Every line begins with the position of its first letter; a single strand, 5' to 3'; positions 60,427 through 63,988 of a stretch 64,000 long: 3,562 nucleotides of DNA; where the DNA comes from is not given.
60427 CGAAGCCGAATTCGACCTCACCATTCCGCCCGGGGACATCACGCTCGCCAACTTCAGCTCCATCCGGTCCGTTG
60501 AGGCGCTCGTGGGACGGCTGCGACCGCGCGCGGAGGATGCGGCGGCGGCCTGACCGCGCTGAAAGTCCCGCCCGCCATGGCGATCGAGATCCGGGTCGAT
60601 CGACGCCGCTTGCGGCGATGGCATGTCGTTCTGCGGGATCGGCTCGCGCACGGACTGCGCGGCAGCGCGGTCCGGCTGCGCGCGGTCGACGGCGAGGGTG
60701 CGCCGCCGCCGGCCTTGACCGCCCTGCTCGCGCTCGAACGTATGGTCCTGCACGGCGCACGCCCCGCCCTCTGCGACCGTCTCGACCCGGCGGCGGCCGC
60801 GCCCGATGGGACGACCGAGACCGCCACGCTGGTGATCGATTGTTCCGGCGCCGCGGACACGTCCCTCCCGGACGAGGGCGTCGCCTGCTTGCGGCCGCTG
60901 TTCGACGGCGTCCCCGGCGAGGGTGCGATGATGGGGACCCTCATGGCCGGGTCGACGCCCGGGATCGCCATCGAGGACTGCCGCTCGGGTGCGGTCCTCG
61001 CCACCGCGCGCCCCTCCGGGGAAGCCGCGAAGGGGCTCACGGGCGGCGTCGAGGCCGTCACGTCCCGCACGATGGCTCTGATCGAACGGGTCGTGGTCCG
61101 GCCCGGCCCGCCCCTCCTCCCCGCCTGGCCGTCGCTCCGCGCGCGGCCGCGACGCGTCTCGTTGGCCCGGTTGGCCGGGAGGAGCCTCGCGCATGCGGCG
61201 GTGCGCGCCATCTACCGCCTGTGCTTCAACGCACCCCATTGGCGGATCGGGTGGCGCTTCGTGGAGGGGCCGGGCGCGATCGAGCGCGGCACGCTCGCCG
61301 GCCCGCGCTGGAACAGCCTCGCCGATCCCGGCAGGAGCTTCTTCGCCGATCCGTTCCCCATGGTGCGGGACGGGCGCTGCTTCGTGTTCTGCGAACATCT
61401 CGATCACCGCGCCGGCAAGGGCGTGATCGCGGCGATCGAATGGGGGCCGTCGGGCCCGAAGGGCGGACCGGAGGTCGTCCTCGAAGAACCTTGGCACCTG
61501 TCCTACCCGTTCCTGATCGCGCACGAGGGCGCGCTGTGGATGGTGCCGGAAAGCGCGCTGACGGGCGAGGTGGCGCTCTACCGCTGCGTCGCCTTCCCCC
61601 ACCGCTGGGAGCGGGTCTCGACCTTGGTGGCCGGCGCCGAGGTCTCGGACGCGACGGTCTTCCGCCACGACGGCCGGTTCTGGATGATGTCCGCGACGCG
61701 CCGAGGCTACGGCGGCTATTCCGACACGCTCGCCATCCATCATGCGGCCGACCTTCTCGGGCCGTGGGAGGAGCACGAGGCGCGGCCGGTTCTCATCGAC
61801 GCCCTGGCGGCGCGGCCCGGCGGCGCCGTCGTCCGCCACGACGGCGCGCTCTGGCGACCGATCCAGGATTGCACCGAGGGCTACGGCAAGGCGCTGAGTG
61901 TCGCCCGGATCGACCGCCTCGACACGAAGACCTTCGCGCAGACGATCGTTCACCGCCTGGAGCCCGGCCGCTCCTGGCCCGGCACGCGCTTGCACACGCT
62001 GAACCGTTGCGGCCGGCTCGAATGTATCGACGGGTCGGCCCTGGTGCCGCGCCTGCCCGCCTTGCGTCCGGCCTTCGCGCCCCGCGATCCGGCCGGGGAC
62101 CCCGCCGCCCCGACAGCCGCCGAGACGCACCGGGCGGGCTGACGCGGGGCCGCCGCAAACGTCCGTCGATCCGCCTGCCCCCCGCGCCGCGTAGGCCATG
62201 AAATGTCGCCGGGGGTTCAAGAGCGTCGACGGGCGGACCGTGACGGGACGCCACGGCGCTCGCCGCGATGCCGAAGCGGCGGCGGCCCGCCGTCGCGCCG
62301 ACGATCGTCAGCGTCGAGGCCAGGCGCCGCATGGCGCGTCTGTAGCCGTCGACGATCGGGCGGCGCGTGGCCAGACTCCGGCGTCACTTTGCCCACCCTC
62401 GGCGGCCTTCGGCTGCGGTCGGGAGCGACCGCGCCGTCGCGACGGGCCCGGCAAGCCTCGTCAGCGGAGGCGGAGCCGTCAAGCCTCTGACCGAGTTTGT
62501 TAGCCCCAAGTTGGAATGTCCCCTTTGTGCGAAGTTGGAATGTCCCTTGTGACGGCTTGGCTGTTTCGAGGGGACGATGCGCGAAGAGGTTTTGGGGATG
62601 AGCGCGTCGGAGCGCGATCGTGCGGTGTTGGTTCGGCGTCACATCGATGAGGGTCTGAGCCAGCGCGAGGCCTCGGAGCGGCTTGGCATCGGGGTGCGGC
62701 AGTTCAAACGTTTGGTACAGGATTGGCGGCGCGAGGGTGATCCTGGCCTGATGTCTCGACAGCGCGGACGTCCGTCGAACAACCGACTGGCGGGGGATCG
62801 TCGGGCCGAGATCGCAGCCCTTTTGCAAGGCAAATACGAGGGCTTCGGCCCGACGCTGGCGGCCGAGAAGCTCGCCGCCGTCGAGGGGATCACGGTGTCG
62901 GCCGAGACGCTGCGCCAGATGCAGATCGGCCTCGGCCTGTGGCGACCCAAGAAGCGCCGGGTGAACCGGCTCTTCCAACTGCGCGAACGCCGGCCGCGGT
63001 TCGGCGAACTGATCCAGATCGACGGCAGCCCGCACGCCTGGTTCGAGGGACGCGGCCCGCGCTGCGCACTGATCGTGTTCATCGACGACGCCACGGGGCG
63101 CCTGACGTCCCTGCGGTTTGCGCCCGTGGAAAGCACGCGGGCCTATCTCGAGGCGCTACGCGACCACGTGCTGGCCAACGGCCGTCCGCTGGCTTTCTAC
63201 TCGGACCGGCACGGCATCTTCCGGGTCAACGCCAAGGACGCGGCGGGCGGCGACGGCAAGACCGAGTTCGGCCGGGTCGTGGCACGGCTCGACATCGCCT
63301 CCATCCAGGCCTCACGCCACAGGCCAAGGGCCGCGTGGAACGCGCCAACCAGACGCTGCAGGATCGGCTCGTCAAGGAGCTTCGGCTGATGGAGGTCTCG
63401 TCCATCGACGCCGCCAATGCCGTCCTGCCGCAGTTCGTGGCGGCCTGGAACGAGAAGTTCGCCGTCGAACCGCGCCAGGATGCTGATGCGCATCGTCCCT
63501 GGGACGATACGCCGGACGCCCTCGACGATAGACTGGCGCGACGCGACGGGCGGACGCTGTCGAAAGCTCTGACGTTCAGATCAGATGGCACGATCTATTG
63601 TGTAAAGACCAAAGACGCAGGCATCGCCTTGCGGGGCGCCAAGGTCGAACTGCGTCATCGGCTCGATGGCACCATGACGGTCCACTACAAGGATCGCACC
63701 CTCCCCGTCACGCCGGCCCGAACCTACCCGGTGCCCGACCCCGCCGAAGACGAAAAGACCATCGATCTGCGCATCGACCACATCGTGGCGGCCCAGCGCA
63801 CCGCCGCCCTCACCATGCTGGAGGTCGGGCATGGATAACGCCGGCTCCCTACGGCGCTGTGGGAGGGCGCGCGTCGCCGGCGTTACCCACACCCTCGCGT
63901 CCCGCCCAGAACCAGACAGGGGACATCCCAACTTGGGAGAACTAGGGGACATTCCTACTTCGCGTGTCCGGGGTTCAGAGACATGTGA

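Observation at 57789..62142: SerRS-like amino acid:[carrier protein] ligase cluster with an ACAD-like oxidase, a dedicated ACP and a propeller fusion; product unknown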

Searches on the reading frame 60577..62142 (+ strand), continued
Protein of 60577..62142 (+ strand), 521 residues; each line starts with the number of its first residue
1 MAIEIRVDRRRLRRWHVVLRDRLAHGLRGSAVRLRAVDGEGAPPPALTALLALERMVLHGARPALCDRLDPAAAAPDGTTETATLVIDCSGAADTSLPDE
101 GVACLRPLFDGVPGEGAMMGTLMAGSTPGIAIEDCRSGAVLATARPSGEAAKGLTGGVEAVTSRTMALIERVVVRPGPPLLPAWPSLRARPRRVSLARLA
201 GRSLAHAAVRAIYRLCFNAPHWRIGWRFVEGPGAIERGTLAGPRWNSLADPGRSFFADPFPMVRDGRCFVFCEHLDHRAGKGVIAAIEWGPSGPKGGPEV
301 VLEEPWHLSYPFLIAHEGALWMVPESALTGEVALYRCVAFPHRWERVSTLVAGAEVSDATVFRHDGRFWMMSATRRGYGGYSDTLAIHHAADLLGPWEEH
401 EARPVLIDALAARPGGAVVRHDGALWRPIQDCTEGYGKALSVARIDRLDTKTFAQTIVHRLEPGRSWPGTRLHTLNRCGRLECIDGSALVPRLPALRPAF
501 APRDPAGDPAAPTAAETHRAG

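Call 78: get_annotated_region(hit=H53, flank=6000)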
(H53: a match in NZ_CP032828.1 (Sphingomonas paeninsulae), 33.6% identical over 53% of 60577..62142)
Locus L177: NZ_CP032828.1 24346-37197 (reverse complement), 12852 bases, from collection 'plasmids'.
description: Sphingomonas paeninsulae strain YZ-8 plasmid unnamed1, complete sequence
organism: Sphingomonas paeninsulae (NCBI taxid 2319844)
taxonomy: Bacteria; Pseudomonadota; Alphaproteobacteria; Sphingomonadales; Sphingomonadaceae; Sphingomonas; Sphingomonas paeninsulae
host: -; source: whole organism,soil; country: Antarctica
typing (MOB-suite, as given by PLSDB): non-mobilizable
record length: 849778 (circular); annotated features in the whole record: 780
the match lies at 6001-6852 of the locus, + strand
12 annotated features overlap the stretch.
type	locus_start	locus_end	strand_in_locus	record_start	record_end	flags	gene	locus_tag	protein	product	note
CDS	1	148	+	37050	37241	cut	-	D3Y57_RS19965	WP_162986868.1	hypothetical protein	-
CDS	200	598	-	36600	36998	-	-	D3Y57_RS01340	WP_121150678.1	DUF1801 domain-containing protein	-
CDS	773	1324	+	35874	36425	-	-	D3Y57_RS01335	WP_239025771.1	RNA polymerase sigma factor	GO:0006352 - DNA-templated transcription initiation [Evidence IEA]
CDS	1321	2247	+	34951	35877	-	-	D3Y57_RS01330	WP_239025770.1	FecR domain-containing protein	-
CDS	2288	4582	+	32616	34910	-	-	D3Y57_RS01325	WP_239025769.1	TonB-dependent receptor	-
CDS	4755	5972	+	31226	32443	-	-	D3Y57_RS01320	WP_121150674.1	glycosyltransferase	-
CDS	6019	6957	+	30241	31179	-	-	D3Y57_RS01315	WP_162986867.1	formyl transferase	-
CDS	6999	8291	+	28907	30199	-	-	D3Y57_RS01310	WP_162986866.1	oligosaccharide flippase family protein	-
CDS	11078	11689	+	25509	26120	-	folE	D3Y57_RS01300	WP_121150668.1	GTP cyclohydrolase I FolE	GO:0042559 - pteridine-containing compound biosynthetic process [Evidence IEA]; GO:0046654 - tetrahydrofolate ...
CDS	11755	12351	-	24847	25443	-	rplI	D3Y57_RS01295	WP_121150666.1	50S ribosomal protein L9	GO:0006412 - translation [Evidence IEA]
CDS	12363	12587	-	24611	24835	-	rpsR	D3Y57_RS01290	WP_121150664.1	30S ribosomal protein S18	GO:0006412 - translation [Evidence IEA]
CDS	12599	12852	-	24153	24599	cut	rpsF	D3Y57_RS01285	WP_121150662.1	30S ribosomal protein S6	GO:0006412 - translation [Evidence IEA]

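Call 82: search_protein_families(library=pfam, proteins=[L001:6436-7749:-, L001:7138-7746:+, L001:9800-11437:+, L001:2524-6042:+, L005:7013-7921:+, L005:5781-6926:+, L005:6956-8032:-, L005:4468-5568:-, L005:9547-11325:-], max_evalue=0.001)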
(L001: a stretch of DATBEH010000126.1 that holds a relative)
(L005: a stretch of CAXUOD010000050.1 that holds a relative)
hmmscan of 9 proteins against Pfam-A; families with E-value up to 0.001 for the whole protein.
L001:6436-7749:- (437 aa): 3 families
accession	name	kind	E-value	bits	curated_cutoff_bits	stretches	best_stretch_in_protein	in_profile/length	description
PF01266.30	DAO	-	2.2e-65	221.9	27.9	1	54-402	1-352/353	FAD dependent oxidoreductase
PF13450.12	NAD_binding_8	-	0.00059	20.5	21.9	0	57-96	1-38/68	NAD(P)-binding Rossmann-like domain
PF01946.23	Thi4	-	0.00062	19.5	26.2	0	54-92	19-57/235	Thi4 family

L001:7138-7746:+ (202 aa): 0 families

L001:9800-11437:+ (545 aa): 0 families

L001:2524-6042:+ (1172 aa): 0 families

L005:7013-7921:+ (302 aa): 0 families

L005:5781-6926:+ (381 aa): 5 families
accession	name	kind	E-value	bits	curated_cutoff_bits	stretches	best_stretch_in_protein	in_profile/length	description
PF13692.12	Glyco_trans_1_4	-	2.9e-35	122.1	27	1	207-343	3-140/142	Glycosyl transferases group 1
PF00534.26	Glycos_transf_1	-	1.3e-30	106.7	26.4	1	206-356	16-169/172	Glycosyl transferases group 1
PF13579.12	Glyco_trans_4_4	-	3.7e-16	60.3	29.7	1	27-182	1-154/158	Glycosyl transferase 4-like domain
PF13439.12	Glyco_transf_4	-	3e-14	53.9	28.5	1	27-181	2-160/170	Glycosyltransferase Family 4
PF20706.3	GT4-conflict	-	4e-09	36.4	26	1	136-307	128-310/385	Family 4 Glycosyltransferase in conflict systems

L005:6956-8032:- (358 aa): 0 families

L005:4468-5568:- (366 aa): 4 families
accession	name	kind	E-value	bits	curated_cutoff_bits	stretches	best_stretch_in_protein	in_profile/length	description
PF00534.26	Glycos_transf_1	-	3.8e-30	105.1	26.4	1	165-311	7-158/172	Glycosyl transferases group 1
PF13692.12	Glyco_trans_1_4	-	7.4e-27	94.8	27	1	174-309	2-140/142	Glycosyl transferases group 1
PF20706.3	GT4-conflict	-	1.2e-08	34.8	26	1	170-278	194-314/385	Family 4 Glycosyltransferase in conflict systems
PF13439.12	Glyco_transf_4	-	0.00069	20.1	28.5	0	13-151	2-166/170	Glycosyltransferase Family 4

L005:9547-11325:- (592 aa): 3 families
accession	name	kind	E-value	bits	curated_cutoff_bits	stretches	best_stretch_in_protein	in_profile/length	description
PF00370.27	FGGY_N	-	2e-55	188.5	28.8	1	65-315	2-242/245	FGGY family of carbohydrate kinases, N-terminal domain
PF02782.22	FGGY_C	-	5.7e-36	124.6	27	1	329-523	3-196/198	FGGY family of carbohydrate kinases, C-terminal domain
PF01869.26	BcrAD_BadFG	-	0.00028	20.9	31.5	0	66-92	1-27/271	BadF/BadG/BcrA/BcrD ATPase family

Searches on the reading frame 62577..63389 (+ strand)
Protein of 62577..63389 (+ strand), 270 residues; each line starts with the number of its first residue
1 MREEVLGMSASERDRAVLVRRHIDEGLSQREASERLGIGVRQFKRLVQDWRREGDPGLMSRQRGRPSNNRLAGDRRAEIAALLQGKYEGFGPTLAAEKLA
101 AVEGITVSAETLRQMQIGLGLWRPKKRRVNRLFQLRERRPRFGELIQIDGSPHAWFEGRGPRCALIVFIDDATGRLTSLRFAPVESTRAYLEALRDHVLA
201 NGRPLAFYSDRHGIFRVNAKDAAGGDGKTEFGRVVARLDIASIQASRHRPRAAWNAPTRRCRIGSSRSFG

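Call 3: search_protein_families(library=pfam, proteins=[window:62577-63389:+], max_evalue=0.01)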
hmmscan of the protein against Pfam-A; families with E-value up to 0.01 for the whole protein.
window:62577-63389:+ (270 aa): 5 families
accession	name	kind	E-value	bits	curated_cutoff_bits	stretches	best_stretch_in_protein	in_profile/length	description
PF13384.12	HTH_23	-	5.8e-10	39.1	24.6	1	9-58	1-49/50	Homeodomain-like domain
PF13565.12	HTH_32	-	3.1e-08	34.5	33.7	1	44-114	3-71/73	Homeodomain-like domain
PF13551.12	HTH_29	-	2e-07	31.4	28.1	1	21-77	6-64/64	Winged helix-turn helix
PF13518.12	HTH_28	-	1.7e-06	28.5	25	1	15-66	2-51/52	Helix-turn-helix domain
PF04545.22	Sigma70_r4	-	0.0005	20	24.1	1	11-39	6-33/50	Sigma-70, region 4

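Call 4: search_protein_families(library=ncbifam, proteins=[window:62577-63389:+], max_evalue=0.01)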
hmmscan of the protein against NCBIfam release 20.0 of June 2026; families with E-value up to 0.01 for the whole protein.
window:62577-63389:+ (270 aa): 5 families
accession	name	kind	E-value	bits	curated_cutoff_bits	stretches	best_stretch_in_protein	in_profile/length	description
NF033594.2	transpos_ISNCY_2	equivalog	3.9e-75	253.3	250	1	20-246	4-231/368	ISNCY family transposase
NF033577.2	transpos_IS481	equivalog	3e-17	63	224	1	15-251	2-227/284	IS481 family transposase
NF033545.0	transpos_IS630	equivalog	1.3e-08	34.7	100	1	16-172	5-152/299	IS630 family transposase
NF033546.1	transpos_IS21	equivalog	0.00031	20.4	160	1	20-191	2-164/294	IS21 family transposase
NF033516.0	transpos_IS3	equivalog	0.0083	15.4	160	0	72-211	132-283/369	IS3 family transposase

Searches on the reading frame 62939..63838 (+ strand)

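Call 3: search_protein_families(library=pfam, proteins=[window:62939-63838:+], max_evalue=0.01)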
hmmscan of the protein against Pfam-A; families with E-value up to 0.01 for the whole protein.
window:62939-63838:+ (299 aa): 1 family
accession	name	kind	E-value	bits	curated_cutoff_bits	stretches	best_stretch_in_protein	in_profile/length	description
PF13683.12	rve_3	-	0.0021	18.2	26.5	1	120-172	7-55/67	Integrase core domain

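Call 4: search_protein_families(library=ncbifam, proteins=[window:62939-63838:+], max_evalue=0.01)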
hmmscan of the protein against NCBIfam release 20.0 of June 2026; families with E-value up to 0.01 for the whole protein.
window:62939-63838:+ (299 aa): 3 families
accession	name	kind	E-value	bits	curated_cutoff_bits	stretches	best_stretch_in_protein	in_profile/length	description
NF033594.2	transpos_ISNCY_2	equivalog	2.2e-37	129.1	250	1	126-256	232-363/368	ISNCY family transposase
NF033546.1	transpos_IS21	equivalog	2.2e-05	24.2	160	1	126-174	223-270/294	IS21 family transposase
NF033577.2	transpos_IS481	equivalog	0.00015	21.4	224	1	118-172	217-268/284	IS481 family transposase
